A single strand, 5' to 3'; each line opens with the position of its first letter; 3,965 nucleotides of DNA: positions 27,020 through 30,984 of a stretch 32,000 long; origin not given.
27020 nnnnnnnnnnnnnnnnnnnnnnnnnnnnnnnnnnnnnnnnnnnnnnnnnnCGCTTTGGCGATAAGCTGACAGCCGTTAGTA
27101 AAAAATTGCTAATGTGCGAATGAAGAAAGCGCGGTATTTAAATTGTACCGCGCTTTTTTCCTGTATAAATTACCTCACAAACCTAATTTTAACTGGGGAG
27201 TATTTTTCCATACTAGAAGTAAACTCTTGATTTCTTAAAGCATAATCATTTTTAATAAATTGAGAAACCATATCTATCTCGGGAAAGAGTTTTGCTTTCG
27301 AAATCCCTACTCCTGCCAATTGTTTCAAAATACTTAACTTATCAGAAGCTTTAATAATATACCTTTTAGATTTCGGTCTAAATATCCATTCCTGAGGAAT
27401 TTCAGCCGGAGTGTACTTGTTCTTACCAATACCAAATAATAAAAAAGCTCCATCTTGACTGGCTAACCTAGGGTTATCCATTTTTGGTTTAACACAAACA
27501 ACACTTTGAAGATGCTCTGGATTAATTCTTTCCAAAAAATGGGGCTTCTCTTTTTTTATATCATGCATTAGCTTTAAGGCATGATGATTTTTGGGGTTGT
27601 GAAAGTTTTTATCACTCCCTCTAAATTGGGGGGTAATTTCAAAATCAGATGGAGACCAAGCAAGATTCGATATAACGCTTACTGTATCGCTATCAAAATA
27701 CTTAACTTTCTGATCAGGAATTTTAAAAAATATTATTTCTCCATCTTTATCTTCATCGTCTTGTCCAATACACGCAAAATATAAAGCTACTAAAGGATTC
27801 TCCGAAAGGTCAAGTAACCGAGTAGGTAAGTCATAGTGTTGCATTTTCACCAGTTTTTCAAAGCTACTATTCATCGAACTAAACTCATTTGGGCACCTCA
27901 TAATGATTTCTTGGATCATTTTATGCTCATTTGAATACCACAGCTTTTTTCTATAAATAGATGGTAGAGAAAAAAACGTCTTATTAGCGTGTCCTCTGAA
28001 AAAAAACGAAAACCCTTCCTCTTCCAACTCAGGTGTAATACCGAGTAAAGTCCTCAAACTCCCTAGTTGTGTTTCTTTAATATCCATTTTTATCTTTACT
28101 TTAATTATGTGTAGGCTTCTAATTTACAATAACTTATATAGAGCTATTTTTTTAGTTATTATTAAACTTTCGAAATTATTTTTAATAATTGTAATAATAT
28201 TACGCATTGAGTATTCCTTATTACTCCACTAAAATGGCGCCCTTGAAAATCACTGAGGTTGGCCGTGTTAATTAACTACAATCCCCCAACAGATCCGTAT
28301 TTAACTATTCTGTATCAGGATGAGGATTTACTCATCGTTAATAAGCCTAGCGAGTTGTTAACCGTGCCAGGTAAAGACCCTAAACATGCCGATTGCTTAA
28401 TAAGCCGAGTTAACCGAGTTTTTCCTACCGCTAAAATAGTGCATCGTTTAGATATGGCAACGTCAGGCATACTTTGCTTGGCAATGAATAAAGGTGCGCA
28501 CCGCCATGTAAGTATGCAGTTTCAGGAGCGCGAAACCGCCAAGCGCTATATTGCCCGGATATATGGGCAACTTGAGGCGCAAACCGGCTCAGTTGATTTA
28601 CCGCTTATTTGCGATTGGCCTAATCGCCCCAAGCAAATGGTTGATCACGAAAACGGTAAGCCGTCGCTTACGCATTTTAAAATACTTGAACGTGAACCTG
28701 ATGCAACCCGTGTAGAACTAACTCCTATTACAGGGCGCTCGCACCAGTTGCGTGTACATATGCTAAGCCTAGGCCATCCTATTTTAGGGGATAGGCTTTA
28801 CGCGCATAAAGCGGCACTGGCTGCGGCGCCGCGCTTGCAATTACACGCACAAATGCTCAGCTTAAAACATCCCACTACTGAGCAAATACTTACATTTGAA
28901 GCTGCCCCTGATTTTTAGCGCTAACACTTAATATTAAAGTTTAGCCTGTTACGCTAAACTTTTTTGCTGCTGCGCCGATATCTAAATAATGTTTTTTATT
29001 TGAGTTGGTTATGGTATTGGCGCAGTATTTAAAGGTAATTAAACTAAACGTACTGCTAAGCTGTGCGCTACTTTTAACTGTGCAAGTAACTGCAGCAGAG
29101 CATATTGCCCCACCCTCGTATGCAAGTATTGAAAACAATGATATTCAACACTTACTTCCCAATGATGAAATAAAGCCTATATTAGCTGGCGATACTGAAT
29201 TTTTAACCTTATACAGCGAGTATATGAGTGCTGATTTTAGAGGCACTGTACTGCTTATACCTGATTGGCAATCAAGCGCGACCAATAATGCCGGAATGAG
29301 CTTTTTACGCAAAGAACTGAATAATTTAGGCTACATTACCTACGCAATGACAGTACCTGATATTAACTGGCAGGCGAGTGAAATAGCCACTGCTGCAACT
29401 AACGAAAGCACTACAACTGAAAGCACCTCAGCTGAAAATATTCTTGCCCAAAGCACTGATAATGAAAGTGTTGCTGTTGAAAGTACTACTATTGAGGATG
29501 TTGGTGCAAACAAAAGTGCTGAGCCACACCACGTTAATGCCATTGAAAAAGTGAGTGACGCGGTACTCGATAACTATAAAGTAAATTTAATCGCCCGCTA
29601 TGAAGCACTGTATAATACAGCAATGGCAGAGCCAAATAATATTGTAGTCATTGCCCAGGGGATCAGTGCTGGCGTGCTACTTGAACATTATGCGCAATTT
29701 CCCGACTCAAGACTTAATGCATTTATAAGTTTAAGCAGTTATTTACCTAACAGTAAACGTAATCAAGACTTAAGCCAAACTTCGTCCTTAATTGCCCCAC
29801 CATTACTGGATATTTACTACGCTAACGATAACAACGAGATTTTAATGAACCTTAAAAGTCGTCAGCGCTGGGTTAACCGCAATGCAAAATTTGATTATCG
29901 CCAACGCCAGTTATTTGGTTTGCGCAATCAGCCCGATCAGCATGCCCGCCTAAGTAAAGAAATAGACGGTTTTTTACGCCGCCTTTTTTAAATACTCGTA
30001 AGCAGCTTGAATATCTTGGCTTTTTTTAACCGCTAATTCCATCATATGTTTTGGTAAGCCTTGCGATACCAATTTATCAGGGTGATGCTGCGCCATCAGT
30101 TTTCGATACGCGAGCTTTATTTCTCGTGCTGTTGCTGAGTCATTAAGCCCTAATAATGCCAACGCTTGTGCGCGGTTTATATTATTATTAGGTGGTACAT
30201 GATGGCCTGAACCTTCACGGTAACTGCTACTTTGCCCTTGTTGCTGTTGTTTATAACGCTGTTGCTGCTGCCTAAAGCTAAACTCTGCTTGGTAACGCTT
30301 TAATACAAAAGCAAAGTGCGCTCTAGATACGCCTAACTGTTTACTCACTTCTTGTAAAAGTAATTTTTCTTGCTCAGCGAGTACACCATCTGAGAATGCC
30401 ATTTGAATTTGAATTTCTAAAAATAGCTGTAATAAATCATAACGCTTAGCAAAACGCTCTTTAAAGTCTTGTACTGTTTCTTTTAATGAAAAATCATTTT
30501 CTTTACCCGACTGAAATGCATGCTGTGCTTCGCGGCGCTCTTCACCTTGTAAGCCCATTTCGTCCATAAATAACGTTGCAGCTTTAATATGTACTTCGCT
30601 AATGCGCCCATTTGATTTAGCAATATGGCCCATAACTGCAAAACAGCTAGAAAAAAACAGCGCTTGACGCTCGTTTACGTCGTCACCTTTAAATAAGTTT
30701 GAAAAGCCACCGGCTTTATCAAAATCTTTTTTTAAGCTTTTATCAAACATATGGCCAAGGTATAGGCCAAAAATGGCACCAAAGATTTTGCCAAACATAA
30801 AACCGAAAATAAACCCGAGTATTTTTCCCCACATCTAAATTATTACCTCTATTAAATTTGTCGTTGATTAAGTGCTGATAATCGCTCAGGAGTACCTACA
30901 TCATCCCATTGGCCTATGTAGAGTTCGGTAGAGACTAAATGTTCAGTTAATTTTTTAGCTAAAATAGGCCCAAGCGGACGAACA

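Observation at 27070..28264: Foreign single-gene FRG-domain islet splitting the conserved rapA-rluA pair: candidate stand-alone defence or conflict gene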

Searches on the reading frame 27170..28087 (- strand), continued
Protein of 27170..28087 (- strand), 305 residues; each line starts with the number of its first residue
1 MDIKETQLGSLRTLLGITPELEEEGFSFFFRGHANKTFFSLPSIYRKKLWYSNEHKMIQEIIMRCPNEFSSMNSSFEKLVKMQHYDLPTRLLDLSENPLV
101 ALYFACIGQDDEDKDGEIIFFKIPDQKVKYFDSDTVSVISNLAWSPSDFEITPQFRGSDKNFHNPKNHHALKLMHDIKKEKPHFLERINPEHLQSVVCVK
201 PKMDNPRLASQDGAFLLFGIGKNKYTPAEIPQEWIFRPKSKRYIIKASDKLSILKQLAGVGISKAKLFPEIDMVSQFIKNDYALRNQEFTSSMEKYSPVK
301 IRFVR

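Call 63: get_annotated_region(hit=H2, flank=5000)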
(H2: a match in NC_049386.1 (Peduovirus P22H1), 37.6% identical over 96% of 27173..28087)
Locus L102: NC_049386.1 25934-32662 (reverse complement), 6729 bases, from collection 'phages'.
description: Escherichia virus P2_2H1 genome assembly, chromosome: 1.
organism: Peduovirus P22H1 (NCBI taxid 2844217)
taxonomy: Viruses; Duplodnaviria; Heunggongvirae; Uroviricota; Caudoviricetes; Peduoviridae; Peduovirus
host: -; source: -; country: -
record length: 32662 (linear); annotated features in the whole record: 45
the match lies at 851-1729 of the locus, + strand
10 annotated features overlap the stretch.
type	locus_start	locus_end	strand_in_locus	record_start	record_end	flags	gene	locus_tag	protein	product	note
CDS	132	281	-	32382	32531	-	-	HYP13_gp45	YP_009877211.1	hypothetical protein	-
CDS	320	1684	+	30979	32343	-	-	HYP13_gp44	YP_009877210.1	hypothetical protein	-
CDS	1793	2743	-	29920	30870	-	-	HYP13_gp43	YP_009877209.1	polymerase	-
CDS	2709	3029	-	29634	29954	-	-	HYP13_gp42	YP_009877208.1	hypothetical protein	-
CDS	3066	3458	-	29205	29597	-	-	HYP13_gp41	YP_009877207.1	hypothetical protein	-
CDS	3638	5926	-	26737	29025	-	-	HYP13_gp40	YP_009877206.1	nicking at origin of replication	-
CDS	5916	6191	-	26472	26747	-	-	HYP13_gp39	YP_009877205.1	hypothetical protein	-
CDS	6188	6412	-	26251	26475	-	-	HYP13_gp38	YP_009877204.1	DksA-like zinc-finger protein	-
CDS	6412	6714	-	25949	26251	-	-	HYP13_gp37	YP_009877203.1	replication initiation protein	-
CDS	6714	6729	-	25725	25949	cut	-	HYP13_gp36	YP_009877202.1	FIG00638705: hypothetical protein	-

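Call 64: get_annotated_region(hit=H4, flank=5000)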
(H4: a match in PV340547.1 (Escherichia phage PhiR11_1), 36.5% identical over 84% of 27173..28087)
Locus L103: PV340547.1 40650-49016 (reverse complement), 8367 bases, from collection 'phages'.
description: Escherichia phage PhiR11_1, complete genome.
organism: Escherichia phage PhiR11_1 (NCBI taxid 3416469)
taxonomy: Viruses
host: Escherichia coli str. K-12 substr. MG1655; source: -; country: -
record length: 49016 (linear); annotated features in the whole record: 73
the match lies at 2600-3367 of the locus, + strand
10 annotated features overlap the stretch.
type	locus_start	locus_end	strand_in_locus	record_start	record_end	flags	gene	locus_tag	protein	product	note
CDS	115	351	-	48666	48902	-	-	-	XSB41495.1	hypothetical protein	-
CDS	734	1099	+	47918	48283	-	-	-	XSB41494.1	transposase protein InsC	Transposase InsC for insertion element IS2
CDS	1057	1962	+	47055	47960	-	-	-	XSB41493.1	transposase protein InsD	Transposase InsD for insertion element IS2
CDS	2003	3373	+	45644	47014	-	-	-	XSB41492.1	hypothetical protein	-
CDS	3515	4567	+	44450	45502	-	-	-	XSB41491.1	hypothetical protein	-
CDS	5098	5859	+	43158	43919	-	-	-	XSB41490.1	hypothetical protein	-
CDS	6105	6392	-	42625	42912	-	-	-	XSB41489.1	hypothetical protein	-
CDS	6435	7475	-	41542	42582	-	-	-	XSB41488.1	hypothetical protein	-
CDS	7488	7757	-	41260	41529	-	-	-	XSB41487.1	hypothetical protein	-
CDS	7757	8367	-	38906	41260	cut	-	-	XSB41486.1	side tail fiber protein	tail fiber, side tail fiber protein Stf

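Call 65: get_annotated_region(hit=H28, flank=7000)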
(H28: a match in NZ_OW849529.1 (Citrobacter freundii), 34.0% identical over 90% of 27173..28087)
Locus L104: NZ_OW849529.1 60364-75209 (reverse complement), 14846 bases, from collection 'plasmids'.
description: Citrobacter freundii isolate 22 plasmid P2, complete sequence
organism: Citrobacter freundii (NCBI taxid 546)
taxonomy: Bacteria; Pseudomonadota; Gammaproteobacteria; Enterobacterales; Enterobacteriaceae; Citrobacter; Citrobacter freundii
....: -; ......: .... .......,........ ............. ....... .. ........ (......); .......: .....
typing (MOB-suite, as given by PLSDB): conjugative; replicon IncFIB,IncFIC,IncFII; relaxase MOBF; mating-pair formation MPF_F
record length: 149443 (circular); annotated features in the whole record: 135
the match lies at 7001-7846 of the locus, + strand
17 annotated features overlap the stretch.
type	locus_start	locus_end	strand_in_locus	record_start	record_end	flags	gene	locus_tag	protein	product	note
CDS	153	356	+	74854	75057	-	-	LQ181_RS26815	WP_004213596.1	HHA domain-containing protein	-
CDS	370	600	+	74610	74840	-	-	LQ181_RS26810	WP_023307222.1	hypothetical protein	-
CDS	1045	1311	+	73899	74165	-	-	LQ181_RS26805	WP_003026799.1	DUF1778 domain-containing protein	-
CDS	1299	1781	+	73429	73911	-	-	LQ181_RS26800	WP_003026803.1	GNAT family N-acetyltransferase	-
CDS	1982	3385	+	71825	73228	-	-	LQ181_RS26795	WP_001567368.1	ISNCY-like element ISKpn21 family transposase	GO:0006313 - DNA transposition [Evidence IEA]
CDS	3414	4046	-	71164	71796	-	-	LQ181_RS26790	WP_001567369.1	hypothetical protein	-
CDS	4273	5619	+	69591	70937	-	-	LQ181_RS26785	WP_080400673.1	ISNCY family transposase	-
CDS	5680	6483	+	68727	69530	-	-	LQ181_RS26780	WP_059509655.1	tetratricopeptide repeat protein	-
CDS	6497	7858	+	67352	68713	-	-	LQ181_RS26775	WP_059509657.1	FRG domain-containing protein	-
CDS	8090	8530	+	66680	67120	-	-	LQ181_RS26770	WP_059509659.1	hypothetical protein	-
CDS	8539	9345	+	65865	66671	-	-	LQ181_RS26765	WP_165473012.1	SecC motif-containing protein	-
CDS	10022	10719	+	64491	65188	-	-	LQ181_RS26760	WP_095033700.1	IS1-like element IS1B family transposase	GO:0006313 - DNA transposition [Evidence IEA]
CDS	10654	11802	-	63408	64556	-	-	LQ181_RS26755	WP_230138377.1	hypothetical protein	-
CDS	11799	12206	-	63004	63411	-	-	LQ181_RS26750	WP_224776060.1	hypothetical protein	-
CDS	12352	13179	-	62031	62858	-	-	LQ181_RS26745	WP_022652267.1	hypothetical protein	-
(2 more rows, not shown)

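Call 66: search_protein_representatives(alignment_id=A2)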
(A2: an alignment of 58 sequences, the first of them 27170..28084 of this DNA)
Query: 58 sequences, 304 profile positions. Proteins with E-value up to 0.001 (for the whole library): 22066; up to 1e-10: 9063; up to 1e-30: 1924. The best 150 are listed.
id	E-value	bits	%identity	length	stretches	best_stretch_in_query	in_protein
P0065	6.8e-136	468.7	-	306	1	3-297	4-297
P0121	3.0e-117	407.5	-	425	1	2-297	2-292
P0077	4.2e-112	390.6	-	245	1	64-299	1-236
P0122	1.6e-109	382.1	-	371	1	5-284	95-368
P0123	2.7e-108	378.1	-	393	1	4-283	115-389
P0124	5.8e-107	373.7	-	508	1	5-283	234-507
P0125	3.1e-106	371.3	-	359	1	7-282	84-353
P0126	4.8e-106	370.7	-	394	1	6-283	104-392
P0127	9.9e-105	366.4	-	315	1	4-285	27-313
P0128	1.2e-104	366.0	-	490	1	7-283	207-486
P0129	1.8e-104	365.5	-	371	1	5-284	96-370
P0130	1.1e-103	363.0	-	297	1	5-285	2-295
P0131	1.8e-101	355.7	-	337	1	4-284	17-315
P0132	1.5e-99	349.4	-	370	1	6-289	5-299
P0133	7.8e-99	347.0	-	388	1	6-282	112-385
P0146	3.5e-93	328.4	-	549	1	9-281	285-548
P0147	1.7e-92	326.2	-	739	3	16-283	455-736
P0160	1.7e-87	309.8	-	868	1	9-287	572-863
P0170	8.9e-84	297.6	-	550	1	8-283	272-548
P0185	4.0e-81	288.8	-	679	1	8-297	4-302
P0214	7.6e-78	278.1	-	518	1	8-283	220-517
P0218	4.6e-77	275.5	-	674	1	9-296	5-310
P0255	1.2e-74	267.6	-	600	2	6-168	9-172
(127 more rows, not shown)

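Call 67: search_protein_families(library=pfam, proteins=[P0124, P0128, P0146, P0147, P0160, P0170, P0185, P0218, P0255, P0214], max_evalue=0.001)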
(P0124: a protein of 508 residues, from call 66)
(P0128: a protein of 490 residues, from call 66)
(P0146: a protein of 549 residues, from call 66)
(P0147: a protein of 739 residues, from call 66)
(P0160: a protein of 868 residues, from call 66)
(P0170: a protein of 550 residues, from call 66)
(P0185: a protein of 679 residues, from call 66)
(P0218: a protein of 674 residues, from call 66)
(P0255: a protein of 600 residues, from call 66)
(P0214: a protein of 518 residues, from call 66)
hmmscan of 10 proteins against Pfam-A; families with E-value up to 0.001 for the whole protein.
P0124 (508 aa): 1 family
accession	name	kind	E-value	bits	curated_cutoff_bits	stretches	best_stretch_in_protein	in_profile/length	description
PF08867.16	FRG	-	1.3e-20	74.5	25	1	261-345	3-92/94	FRG domain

P0128 (490 aa): 1 family
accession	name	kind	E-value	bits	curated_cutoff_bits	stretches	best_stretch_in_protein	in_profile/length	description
PF08867.16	FRG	-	3e-19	70.2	25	1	230-321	2-93/94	FRG domain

P0146 (549 aa): 6 families
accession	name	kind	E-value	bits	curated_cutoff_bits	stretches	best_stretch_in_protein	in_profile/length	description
PF08867.16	FRG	-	3.4e-16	60.4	25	1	307-388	2-88/94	FRG domain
PF13599.13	Pentapeptide_4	-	4.6e-16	59.1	38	1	57-126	2-71/78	Pentapeptide repeat region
PF00805.28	Pentapeptide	-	2.1e-14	53.2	20.2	2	58-88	8-38/40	Pentapeptide repeats (8 copies)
PF13576.12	Pentapeptide_3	-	2.4e-10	40.9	27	2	43-86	1-47/48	Pentapeptide repeats (9 copies)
PF25296.1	Decapeptide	-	1.6e-05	25.1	45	1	53-124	2-73/74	Decapeptide repeat region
PF23894.2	LD_SV2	-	0.00043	21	29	0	71-130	30-89/92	SV2A/B/C luminal domain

P0147 (739 aa): 1 family
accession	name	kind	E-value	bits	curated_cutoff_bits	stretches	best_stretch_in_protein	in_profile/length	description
PF08867.16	FRG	-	2.8e-33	115.1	25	2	468-554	3-92/94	FRG domain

P0160 (868 aa): 5 families
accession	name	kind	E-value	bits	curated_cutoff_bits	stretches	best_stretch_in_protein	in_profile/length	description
PF02384.22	N6_Mtase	-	1.6e-79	267.9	20.4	1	255-565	3-306/311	N-6 DNA Methylase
PF08867.16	FRG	-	3.5e-18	66.7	25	1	595-677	3-90/94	FRG domain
PF05066.19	HARE-HTH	-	1.5e-14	54.6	25.9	1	2-75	1-71/71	HB1, ASXL, restriction endonuclease HTH domain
PF12161.14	HsdM_N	-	1e-11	46.1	24.5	1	119-228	1-114/135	HsdM N-terminal domain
PF01170.24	UPF0020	-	2.5e-05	24.5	22.3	1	286-323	16-53/197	RMKL-like, methyltransferase domain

P0170 (550 aa): 1 family
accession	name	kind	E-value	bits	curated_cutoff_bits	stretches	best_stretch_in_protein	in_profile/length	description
PF08867.16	FRG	-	2.9e-20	73.4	25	1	296-381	3-92/94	FRG domain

P0185 (679 aa): 1 family
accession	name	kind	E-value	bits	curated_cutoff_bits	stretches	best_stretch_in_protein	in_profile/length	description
PF08867.16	FRG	-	7.4e-18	65.7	25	1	37-119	5-92/94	FRG domain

P0218 (674 aa): 1 family
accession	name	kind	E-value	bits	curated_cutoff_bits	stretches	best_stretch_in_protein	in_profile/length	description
PF08867.16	FRG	-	1.1e-16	61.9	25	1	25-120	2-91/94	FRG domain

P0255 (600 aa): 1 family
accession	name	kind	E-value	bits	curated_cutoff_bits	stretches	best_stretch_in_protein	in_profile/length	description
PF08867.16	FRG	-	1.5e-18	67.9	25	1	33-117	3-92/94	FRG domain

P0214 (518 aa): 1 family
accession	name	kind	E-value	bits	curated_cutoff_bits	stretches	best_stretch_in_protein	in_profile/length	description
PF08867.16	FRG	-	7.1e-19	69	25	1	243-327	3-92/94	FRG domain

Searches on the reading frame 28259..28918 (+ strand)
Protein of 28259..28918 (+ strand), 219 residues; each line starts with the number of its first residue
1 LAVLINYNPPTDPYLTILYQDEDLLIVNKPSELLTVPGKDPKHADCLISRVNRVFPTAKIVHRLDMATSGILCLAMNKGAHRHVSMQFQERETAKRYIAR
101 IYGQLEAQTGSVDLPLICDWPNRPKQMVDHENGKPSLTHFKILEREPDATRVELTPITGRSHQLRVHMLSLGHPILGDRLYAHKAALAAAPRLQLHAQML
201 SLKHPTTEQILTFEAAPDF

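Call 4: search_protein_families(library=pfam, proteins=[window:28259-28918:+], max_evalue=0.01)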
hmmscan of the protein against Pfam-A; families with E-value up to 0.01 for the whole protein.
window:28259-28918:+ (219 aa): 2 families
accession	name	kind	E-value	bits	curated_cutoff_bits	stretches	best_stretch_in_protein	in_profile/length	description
PF00849.27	PseudoU_synth_2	-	1.3e-29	103.9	26.8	1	23-169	1-151/152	RNA pseudouridylate synthase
PF13468.12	Glyoxalase_3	-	0.0064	17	25.1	1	110-154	127-172/176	Glyoxalase-like domain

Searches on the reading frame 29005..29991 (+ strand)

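Call 4: search_protein_families(library=pfam, proteins=[window:29005-29991:+], max_evalue=0.01)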
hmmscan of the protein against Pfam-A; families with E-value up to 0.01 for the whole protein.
window:29005-29991:+ (328 aa): 1 family
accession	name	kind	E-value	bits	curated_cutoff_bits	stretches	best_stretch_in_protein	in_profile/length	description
PF12048.14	DUF3530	-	1.5e-27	97.2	29.8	1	35-326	41-310/310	Protein of unknown function (DUF3530)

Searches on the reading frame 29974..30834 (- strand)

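Call 4: search_protein_families(library=pfam, proteins=[window:29974-30834:-], max_evalue=0.01)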
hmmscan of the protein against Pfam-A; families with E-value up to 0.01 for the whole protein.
window:29974-30834:- (286 aa): 2 families
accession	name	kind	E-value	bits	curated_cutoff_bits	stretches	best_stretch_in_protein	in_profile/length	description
PF05099.18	TerB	-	1.1e-14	55.1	24.4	1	64-175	4-114/118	Tellurite resistance protein TerB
PF00226.36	DnaJ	-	6.6e-10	39.4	27.8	1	227-284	5-55/63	DnaJ domain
